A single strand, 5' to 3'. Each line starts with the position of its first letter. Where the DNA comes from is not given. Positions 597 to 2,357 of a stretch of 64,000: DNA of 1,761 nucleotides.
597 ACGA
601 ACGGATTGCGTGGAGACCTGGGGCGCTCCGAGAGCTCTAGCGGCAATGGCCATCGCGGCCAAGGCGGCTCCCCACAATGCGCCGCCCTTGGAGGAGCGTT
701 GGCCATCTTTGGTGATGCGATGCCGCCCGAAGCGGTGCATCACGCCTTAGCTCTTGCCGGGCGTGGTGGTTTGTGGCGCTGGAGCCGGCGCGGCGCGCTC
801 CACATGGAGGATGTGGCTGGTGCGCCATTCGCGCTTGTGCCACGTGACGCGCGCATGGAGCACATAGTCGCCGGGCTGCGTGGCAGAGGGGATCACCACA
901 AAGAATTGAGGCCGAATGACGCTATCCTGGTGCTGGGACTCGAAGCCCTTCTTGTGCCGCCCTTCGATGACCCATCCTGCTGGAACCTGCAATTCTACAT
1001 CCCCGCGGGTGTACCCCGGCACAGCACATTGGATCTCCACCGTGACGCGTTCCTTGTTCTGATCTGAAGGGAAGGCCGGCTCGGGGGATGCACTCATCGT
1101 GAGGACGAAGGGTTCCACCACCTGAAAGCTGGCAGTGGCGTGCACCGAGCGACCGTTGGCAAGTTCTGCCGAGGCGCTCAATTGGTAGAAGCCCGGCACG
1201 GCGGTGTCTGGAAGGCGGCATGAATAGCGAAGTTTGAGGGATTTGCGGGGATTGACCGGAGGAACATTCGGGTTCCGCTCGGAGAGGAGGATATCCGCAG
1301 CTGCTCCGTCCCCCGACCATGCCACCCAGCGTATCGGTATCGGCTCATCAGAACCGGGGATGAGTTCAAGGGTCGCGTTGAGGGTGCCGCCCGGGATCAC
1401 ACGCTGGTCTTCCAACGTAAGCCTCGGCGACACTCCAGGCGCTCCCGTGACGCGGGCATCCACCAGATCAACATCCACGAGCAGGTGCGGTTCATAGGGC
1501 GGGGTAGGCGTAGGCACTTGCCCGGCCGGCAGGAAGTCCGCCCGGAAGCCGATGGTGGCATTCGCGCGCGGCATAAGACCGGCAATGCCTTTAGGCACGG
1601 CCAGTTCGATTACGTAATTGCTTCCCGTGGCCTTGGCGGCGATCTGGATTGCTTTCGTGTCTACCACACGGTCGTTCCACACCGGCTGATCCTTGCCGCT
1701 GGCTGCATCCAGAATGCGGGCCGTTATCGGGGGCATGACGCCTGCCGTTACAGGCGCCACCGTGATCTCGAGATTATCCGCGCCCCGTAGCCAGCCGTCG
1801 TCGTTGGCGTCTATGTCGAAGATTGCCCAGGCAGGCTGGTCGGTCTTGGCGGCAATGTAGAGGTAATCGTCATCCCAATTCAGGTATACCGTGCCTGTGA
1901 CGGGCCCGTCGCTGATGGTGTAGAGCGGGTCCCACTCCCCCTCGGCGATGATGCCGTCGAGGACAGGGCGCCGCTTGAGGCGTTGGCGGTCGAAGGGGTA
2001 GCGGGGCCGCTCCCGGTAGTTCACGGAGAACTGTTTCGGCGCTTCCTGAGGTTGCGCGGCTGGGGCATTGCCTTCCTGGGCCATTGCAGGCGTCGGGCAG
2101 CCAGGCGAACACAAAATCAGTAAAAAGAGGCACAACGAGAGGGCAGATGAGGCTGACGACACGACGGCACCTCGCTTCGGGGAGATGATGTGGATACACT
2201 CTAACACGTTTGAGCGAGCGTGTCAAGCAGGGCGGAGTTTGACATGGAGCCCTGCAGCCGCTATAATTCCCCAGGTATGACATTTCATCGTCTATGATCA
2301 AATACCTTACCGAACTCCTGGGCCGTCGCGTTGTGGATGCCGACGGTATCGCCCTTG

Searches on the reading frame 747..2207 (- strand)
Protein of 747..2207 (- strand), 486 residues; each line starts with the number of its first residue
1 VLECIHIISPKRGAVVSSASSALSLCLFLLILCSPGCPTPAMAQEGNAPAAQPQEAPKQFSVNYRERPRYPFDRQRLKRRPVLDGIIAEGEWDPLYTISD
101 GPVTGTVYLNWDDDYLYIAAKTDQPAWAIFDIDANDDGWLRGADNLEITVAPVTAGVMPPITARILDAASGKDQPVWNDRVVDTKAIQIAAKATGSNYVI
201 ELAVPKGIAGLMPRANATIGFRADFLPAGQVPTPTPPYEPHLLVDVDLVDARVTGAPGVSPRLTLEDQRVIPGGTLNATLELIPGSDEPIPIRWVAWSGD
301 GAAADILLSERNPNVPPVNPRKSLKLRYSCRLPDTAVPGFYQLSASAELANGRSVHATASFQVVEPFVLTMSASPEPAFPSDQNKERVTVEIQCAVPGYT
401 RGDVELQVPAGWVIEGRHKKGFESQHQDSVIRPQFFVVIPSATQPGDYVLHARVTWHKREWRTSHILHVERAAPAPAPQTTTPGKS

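Call 42: search_protein_families(library=pfam, alignment_id=A4, max_evalue=0.000001)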
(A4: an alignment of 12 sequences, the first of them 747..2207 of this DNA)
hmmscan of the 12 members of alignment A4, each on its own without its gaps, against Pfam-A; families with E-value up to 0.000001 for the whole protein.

A. member 1, window:747-2207:- (486 aa): 1 family
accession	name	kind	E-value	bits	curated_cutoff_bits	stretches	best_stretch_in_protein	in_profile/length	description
PF10633.15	NPCBM_assoc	-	1.4e-07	32.1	24.4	0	382-456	5-77/78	NPCBM-associated, NEW3 domain of alpha-galactosidase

B. families by the number of members that match (of 12 scanned): 23 families
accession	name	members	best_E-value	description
PF02518.31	HATPase_c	2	1.4e-20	Histidine kinase-, DNA gyrase B-, and HSP90-like ATPase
PF02092.22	tRNA_synt_2f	1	3.5e-192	Glycyl-tRNA synthetase beta subunit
PF00793.26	DAHP_synth_1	1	8.6e-77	DAHP synthetase I family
PF03448.22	MgtE_N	1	1.2e-27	MgtE intracellular N domain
PF01408.29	GFO_IDH_MocA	1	3.7e-24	Oxidoreductase family, NAD-binding Rossmann fold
PF00571.33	CBS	1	1.9e-21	CBS domain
PF12804.13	NTP_transf_3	1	1.9e-19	MobA-like NTP transferase domain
PF00288.32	GHMP_kinases_N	1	8.9e-18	GHMP kinases N terminal domain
PF13185.12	GAF_2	1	1.4e-17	GAF domain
PF07568.18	HisKA_2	1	7.3e-17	Histidine kinase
PF01590.32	GAF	1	3.4e-12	GAF domain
PF14559.12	TPR_19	1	1.3e-11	Tetratricopeptide repeat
PF07719.23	TPR_2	1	3.4e-10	Tetratricopeptide repeat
PF22725.1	GFO_IDH_MocA_C3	1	9.3e-10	GFO/IDH/MocA C-terminal domain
PF18152.6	DAHP_snth_FXD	1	1e-09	DAHP synthase ferredoxin-like domain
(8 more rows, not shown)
